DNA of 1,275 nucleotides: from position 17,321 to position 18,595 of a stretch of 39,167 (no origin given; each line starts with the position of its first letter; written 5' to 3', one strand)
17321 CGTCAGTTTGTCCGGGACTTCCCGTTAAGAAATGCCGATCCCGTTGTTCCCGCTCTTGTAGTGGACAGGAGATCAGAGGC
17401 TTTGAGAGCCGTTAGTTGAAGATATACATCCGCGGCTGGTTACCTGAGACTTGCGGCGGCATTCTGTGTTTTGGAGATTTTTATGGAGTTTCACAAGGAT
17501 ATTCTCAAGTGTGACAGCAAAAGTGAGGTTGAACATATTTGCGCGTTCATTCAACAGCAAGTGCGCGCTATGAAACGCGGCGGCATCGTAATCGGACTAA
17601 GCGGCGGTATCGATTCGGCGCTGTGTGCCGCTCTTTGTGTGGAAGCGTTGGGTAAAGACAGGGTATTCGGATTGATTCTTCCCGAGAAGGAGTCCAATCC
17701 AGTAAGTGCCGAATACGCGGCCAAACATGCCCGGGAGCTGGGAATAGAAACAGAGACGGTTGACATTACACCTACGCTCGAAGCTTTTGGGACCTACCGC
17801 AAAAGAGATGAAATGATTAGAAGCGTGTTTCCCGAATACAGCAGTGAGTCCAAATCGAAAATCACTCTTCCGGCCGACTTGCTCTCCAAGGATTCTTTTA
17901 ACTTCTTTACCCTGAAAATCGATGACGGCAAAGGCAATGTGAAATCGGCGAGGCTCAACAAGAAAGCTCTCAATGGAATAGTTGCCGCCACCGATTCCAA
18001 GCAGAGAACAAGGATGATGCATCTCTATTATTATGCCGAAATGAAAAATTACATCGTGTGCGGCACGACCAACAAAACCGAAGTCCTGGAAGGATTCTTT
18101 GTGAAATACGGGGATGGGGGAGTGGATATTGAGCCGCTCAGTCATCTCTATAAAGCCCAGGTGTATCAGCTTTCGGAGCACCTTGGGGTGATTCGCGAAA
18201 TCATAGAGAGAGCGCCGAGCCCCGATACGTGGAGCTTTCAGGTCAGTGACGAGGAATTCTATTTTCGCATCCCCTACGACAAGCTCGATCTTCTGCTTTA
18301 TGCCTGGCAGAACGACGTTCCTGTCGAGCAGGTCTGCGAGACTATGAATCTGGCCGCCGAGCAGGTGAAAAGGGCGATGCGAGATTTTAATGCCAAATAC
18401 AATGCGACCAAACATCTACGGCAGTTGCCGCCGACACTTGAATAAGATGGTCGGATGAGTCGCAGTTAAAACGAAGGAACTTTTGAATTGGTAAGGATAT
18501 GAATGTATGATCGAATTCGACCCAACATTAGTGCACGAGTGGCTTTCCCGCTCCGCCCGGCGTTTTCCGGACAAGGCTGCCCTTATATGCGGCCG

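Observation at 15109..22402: ACP-centred tailoring cassette with an unusual density of ATP-dependent carboxylate-activating enzymes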

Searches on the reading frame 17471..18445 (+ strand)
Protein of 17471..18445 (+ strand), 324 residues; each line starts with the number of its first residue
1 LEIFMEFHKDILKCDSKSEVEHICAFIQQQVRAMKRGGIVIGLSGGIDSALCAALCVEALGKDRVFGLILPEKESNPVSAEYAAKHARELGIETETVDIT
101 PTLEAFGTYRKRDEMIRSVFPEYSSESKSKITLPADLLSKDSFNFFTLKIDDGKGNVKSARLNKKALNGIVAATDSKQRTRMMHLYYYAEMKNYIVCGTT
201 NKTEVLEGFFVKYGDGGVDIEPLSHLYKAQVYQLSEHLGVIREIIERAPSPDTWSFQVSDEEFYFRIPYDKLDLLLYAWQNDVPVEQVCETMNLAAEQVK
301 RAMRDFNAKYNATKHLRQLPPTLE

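Call 3: search_protein_families(library=ncbifam, proteins=[window:17471-18445:+], max_evalue=0.001)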
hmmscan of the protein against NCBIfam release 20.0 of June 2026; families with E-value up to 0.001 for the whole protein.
window:17471-18445:+ (324 aa): 12 families
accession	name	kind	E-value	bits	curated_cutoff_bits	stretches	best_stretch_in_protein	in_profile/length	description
NF002048.0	PRK00876.1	subfamily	7.1e-124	412.9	313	1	5-322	5-322/330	NAD(+) synthase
NF010587.0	PRK13980.1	equivalog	1.2e-67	228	255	2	171-322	111-257/267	NAD+ synthase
TIGR00552.1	nadE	equivalog_domain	1.7e-58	197.8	63.65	2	113-322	49-243/251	NAD(+) synthase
NF001979.1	PRK00768.1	equivalog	5.5e-31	108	250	2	174-293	133-253/266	NAD(+) synthase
NF010588.0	PRK13981.1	equivalog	7.4e-30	103.8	479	2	28-108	277-357/546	NAD+ synthase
NF000848.1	PRK00074.1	equivalog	1.2e-11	44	400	1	2-68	178-245/512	glutamine-hydrolyzing GMP synthase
TIGR00884.1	guaA_Cterm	equivalog_domain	3.7e-09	36.3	338.75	0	220-251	158-189/310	glutamine-hydrolyzing GMP synthase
TIGR00268.2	TIGR00268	equivalog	2.3e-07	30.4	150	1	32-100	11-77/259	ATP-dependent sacrificial sulfur transferase LarE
NF002730.0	PRK02628.1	equivalog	2e-06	26.3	473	1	27-103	350-431/677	NAD(+) synthase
TIGR01536.1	asn_synth_AEB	equivalog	6e-05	22.2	267.1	1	14-101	228-317/517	asparagine synthase (glutamine-hydrolyzing)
TIGR00364.1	TIGR00364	equivalog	6.4e-05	22.6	150.3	0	40-104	2-63/201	7-cyano-7-deazaguanine synthase QueC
NF001138.1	PRK00143.1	equivalog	0.00025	20.1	284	1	39-100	2-69/345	tRNA 2-thiouridine(34) synthase MnmA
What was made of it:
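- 17483..18445 (+): NH3-dependent NadE-like PP-loop amidotransferase (ORF opens at TTG 17471). NF002048, 412.9 bits (cut-off 313) (call 3).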

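Call 4: search_protein_families(library=pfam, proteins=[window:17471-18445:+], max_evalue=0.001)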
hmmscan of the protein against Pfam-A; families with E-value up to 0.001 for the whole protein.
window:17471-18445:+ (324 aa): 2 families
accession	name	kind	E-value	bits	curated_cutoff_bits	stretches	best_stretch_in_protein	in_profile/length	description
PF02540.23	NAD_synthase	-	9.9e-61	205.4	21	2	127-319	58-241/242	NAD synthase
PF06508.19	QueC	-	0.00014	21.9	22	0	39-107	2-67/210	Queuosine biosynthesis protein QueC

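Call 9: find_encoding_contigs(protein=window:17471-18445:+, flank=10000, max_places=6)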
Protein window:17471-18445:+ (324 aa): no gene with exactly this product is on record in the collection.
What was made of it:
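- Tried and rejected: It is not on record (call 9), so the source genome was inferred from homologue names only.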

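Call 36: search_solved_structures(query=window:17471-18445:+, max_evalue=0.00001, show_alignments=1)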
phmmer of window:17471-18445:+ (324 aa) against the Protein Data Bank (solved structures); distinct sequences matched with E-value up to 0.00001: 19.
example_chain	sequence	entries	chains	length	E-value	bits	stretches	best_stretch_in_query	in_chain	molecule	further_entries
3p52_A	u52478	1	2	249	7.9e-35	123.9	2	171-282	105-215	NH(3)-dependent NAD(+) synthetase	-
2e18_A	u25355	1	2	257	4.6e-34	121.4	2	177-303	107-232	NH(3)-dependent NAD(+) synthetase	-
3fiu_A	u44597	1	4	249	2.1e-28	102.8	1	171-276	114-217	NH(3)-dependent NAD(+) synthetase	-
1xng_A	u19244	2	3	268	9.1e-21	77.7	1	179-276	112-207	NH(3)-dependent NAD(+) synthetase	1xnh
4q16_A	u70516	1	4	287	4.2e-19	72.3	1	175-275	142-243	NH(3)-dependent NAD(+) synthetase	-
1ee1_A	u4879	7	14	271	4.1e-18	69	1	176-291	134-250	NH(3)-DEPENDENT NAD(+) SYNTHETASE | NAD SYNTHETASE | PROTEIN (NAD SYNTHETASE)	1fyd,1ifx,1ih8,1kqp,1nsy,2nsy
3dpi_A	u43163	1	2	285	5.8e-18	68.5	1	176-284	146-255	NAD+ synthetase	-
4xfd_A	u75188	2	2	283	1.9e-16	63.6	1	175-278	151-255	NH(3)-dependent NAD(+) synthetase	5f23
3q4g_A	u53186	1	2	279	3e-16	62.9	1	176-278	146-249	NH(3)-dependent NAD(+) synthetase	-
1wxe_A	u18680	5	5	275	4.1e-16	62.5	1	175-290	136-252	NH(3)-dependent NAD(+) synthetase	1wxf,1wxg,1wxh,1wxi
3n05_A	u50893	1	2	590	8.3e-16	61.4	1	37-106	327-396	NH(3)-dependent NAD(+) synthetase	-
2pz8_A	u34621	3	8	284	1.7e-15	60.4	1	176-280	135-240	NH(3)-dependent NAD(+) synthetase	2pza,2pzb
5kha_A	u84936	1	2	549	6.8e-15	58.4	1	36-101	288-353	Glutamine-dependent NAD+ synthetase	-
5wp0_A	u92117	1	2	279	8e-15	58.2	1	176-286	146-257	NH(3)-dependent NAD(+) synthetase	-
3hmq_A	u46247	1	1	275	1e-14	57.9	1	175-296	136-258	NH(3)-dependent NAD(+) synthetase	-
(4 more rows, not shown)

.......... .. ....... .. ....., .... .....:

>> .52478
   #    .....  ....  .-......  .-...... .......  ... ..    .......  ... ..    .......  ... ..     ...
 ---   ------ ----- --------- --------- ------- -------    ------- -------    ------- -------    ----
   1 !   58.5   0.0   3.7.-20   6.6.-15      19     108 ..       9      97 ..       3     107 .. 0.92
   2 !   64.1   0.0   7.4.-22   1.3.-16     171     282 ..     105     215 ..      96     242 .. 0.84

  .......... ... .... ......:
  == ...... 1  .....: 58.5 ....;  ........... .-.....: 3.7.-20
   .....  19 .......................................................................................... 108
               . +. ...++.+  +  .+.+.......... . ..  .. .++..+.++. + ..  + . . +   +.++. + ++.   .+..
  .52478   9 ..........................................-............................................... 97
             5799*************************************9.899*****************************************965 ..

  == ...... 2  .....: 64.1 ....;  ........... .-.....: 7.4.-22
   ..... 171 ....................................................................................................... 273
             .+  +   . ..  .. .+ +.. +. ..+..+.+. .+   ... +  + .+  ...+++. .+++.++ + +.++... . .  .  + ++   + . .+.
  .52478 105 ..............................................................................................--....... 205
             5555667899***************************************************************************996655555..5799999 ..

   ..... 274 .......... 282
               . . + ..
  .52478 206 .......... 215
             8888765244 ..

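Call 66: search_dna_similar(query=window:17483-18445:+, collection=plasmids, mode=protein, max_evalue=1e-20, max_rows=40, rows=spread)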
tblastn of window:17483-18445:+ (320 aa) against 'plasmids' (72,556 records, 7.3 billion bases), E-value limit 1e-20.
Records with a match: 117; places in all: 117; records where one place covers at least 80% of the query: 116.
Best place of each record, by identity: <60% 117.
By first word of the organism name: Sinorhizobium 76; Azospirillum 12; Ensifer 9; Mesorhizobium 8; Shinella 8; Rhizobium 2; Nitratireductor 1; Roseateles 1.
By predicted mobility (MOB-suite, as given by PLSDB): mobilizable 62; non-mobilizable 43; conjugative 12.
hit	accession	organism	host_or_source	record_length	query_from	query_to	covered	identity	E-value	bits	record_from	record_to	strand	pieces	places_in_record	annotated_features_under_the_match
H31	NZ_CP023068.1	Sinorhizobium sojae CCBAU 05684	G.max,nodule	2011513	3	319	99%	44.5%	8e-80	271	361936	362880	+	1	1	record has no annotation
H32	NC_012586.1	Sinorhizobium fredii NGR234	-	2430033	3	319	99%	43.8%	2e-78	267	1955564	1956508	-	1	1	record has no annotation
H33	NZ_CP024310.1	Sinorhizobium fredii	Phaseolus vulgaris,cell culture,plant ...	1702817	3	319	99%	43.8%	3e-78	266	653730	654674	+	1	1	record has no annotation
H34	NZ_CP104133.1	Sinorhizobium sp. K101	Phaseolus vulgaris,cell ...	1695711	3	319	99%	43.5%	5e-79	268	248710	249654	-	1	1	none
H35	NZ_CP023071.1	Sinorhizobium fredii CCBAU 83666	G.max,nodule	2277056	3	319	99%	43.5%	7e-78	265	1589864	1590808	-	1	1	record has no annotation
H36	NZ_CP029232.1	Sinorhizobium fredii CCBAU 45436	Glycine max,cell culture,plant root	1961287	3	316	98%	43.6%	6e-79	268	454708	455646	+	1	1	record has no annotation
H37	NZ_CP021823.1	Sinorhizobium meliloti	Medicago truncatula,Single Cell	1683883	3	319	99%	43.2%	3e-79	269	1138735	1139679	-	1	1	none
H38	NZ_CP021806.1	Sinorhizobium meliloti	Medicago truncatula,Single Cell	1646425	3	319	99%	43.2%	3e-79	269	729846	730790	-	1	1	none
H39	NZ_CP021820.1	Sinorhizobium meliloti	Medicago truncatula,Single Cell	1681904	3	319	99%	43.2%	3e-79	269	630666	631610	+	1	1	none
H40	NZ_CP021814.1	Sinorhizobium meliloti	Medicago truncatula,Single Cell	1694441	3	319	99%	43.2%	3e-79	269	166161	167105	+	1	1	none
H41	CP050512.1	Sinorhizobium meliloti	Medicago sativa,cell culture,root nodule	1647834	3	319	99%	43.2%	3e-79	269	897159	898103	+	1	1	nadE: NAD(+) synthase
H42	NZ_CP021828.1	Sinorhizobium meliloti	Medicago truncatula,Single Cell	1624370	3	319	99%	43.2%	4e-79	269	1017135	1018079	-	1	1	none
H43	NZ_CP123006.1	Sinorhizobium meliloti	Medicago sativa,cell culture,nodules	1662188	3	319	99%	43.2%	4e-79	269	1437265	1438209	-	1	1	none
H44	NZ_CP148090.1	Sinorhizobium meliloti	Medicago sativa,cell culture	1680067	3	319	99%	43.2%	4e-79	269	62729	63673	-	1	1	none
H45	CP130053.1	Sinorhizobium meliloti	Medicago,Cell culture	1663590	3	319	99%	43.2%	5e-79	268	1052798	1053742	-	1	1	nadE: NAD(+) synthase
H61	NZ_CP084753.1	Roseateles sp. XES5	Xenopus laevis,bacterial culture,swab ...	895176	8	316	97%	42.9%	3e-74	255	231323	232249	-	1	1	nadE: NAD(+) synthase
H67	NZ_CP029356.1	Azospirillum thermophilum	cell culture,hot spring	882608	3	312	97%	41.2%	6e-70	243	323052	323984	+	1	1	nadE: NAD(+) synthase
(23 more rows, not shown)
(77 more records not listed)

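Call 67: get_annotated_region(hit=H61, flank=9000)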
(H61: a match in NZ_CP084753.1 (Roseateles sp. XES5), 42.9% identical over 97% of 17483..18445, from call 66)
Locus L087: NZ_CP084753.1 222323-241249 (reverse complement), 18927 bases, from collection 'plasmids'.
description: UNVERIFIED_ORG: Roseateles sp. XES5 plasmid unnamed1, complete sequence
organism: Roseateles sp. XES5 (NCBI taxid 2877940)
taxonomy: Bacteria; Pseudomonadota; Betaproteobacteria; Burkholderiales; Sphaerotilaceae; Roseateles; Roseateles sp. XES5
host: -; source: Xenopus laevis,bacterial culture,swab of adult female 2 skin; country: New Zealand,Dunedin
typing (MOB-suite, as given by PLSDB): non-mobilizable
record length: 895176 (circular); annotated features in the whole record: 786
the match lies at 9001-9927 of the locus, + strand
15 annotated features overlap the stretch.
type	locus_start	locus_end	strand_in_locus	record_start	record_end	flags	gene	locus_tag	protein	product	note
CDS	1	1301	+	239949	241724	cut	-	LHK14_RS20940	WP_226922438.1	alpha/beta hydrolase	-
CDS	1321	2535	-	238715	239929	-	-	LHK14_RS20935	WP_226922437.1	glycosyltransferase family 1 protein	-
CDS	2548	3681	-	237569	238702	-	-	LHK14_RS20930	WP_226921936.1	glycosyltransferase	-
CDS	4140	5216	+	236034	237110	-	-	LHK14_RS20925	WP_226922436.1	hypothetical protein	-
CDS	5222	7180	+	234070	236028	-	asnB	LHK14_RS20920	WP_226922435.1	asparagine synthase (glutamine-hydrolyzing)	GO:0006529 - asparagine biosynthetic process [Evidence IEA]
CDS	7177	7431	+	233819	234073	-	-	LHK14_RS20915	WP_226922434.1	acyl carrier protein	GO:0006633 - fatty acid biosynthetic process [Evidence IEA]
CDS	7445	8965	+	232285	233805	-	-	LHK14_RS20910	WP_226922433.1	class I adenylate-forming enzyme family protein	-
CDS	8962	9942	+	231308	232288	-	nadE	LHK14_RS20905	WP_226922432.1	NAD(+) synthase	GO:0009435 - NAD biosynthetic process [Evidence IEA]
CDS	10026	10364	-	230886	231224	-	-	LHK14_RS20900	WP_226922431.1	RidA family protein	-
CDS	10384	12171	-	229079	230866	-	-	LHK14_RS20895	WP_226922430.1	alanine racemase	-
CDS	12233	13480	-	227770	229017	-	-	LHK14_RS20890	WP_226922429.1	D-amino acid dehydrogenase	GO:0055130 - D-alanine catabolic process [Evidence IEA]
CDS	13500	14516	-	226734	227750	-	-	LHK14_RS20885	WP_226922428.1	C45 family peptidase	-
CDS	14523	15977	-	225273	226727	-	-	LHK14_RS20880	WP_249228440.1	biotin carboxylase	-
CDS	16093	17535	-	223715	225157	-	-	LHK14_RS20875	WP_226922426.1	aldehyde dehydrogenase family protein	-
CDS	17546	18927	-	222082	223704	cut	-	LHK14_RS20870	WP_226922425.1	5-guanidino-2-oxopentanoate decarboxylase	-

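Call 68: get_annotated_region(hit=H67, flank=9000)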
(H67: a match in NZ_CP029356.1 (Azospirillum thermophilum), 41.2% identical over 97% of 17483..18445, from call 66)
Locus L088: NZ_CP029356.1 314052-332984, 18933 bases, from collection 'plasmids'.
description: Azospirillum thermophilum strain CFH 70021 plasmid unnamed1
organism: Azospirillum thermophilum (NCBI taxid 2202148)
taxonomy: Bacteria; Pseudomonadota; Alphaproteobacteria; Rhodospirillales; Azospirillaceae; Azospirillum; Azospirillum thermophilum
host: -; source: cell culture,hot spring; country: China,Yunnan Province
typing (MOB-suite, as given by PLSDB): non-mobilizable
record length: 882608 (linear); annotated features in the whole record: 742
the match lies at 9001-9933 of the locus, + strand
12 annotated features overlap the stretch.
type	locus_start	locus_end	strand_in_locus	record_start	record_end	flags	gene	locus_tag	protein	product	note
CDS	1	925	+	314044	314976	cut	-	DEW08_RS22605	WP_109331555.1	glycosyltransferase family 2 protein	-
CDS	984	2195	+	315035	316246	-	-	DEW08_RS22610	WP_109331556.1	glycosyltransferase family 4 protein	-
CDS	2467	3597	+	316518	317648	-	-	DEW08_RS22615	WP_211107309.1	glycosyltransferase family 4 protein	-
CDS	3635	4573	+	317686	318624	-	-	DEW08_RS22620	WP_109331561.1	polysaccharide deacetylase family protein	GO:0005975 - carbohydrate metabolic process [Evidence IEA]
CDS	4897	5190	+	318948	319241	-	-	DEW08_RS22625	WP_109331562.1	acyl carrier protein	GO:0006633 - fatty acid biosynthetic process [Evidence IEA]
CDS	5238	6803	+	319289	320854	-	-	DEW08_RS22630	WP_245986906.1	AMP-binding protein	-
CDS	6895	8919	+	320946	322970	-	asnB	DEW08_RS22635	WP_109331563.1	asparagine synthase (glutamine-hydrolyzing)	GO:0006529 - asparagine biosynthetic process [Evidence IEA]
CDS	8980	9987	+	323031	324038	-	nadE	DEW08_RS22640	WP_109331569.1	NAD(+) synthase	GO:0009435 - NAD biosynthetic process [Evidence IEA]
CDS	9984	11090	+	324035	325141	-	-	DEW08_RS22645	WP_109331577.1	GNAT family N-acetyltransferase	-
CDS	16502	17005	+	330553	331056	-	-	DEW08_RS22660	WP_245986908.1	MarR family transcriptional regulator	GO:0006355 - regulation of DNA-templated transcription [Evidence IEA]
CDS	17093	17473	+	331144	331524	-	-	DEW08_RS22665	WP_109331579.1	response regulator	GO:0000160 - phosphorelay signal transduction system [Evidence IEA]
CDS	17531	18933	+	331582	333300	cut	-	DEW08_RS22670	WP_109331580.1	monovalent cation:proton antiporter-2 (CPA2) family protein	GO:0006812 - monoatomic cation transport [Evidence IEA]; GO:1902600 - proton transmembrane transport [Evidence IEA]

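Call 69: search_protein_families(library=pfam, proteins=[L088:9984-11090:+, L087:4140-5216:+], max_evalue=0.01)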
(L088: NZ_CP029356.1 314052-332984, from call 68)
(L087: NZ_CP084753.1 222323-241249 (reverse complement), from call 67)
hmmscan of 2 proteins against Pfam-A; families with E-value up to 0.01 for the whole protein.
L088:9984-11090:+ (368 aa): 3 families
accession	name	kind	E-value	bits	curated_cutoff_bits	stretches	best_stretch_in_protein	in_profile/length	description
PF13527.13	Acetyltransf_9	-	2.9e-05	24.5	25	1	58-138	42-124/127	Acetyltransferase (GNAT) domain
PF13508.13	Acetyltransf_7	-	3.9e-05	24.4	27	1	58-137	4-81/84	Acetyltransferase (GNAT) domain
PF00583.31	Acetyltransf_1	-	0.00033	21.4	20.7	0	38-109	20-80/116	Acetyltransferase (GNAT) family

L087:4140-5216:+ (358 aa): 0 families
